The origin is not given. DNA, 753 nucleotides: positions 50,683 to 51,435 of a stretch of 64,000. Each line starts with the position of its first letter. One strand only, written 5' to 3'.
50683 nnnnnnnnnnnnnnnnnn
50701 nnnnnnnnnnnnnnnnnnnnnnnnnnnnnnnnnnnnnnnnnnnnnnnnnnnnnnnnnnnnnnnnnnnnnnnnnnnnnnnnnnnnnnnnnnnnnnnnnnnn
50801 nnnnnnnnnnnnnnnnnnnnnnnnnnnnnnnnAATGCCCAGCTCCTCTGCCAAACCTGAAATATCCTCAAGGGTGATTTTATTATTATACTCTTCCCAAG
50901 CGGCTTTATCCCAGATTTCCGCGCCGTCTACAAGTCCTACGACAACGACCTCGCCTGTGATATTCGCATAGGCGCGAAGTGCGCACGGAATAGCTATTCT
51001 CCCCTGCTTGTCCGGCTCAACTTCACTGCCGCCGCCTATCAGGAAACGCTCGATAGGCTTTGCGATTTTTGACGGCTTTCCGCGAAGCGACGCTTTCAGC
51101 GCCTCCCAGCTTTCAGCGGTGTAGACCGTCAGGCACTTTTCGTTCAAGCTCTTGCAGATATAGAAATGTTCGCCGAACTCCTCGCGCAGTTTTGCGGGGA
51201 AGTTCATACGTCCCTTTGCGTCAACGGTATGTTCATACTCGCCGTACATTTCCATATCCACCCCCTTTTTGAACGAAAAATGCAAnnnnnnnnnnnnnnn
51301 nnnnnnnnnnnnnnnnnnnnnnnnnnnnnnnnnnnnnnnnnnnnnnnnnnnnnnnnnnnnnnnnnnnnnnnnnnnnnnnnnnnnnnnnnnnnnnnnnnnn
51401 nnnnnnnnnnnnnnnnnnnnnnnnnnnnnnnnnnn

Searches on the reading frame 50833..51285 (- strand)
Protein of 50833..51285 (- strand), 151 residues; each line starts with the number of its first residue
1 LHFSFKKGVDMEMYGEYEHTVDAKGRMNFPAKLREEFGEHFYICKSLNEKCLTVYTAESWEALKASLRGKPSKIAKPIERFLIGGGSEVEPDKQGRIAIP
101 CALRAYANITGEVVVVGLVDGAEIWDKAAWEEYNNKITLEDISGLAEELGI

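Call 94: search_protein_families(library=pfam, proteins=[window:50833-51285:-], max_evalue=0.001)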
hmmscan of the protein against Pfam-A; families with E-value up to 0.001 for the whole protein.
window:50833-51285:- (151 aa): 1 family
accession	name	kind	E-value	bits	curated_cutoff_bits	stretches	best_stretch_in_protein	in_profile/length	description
PF02381.23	MraZ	-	8.9e-28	96.5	23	2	83-139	2-58/72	MraZ protein, putative antitoxin-like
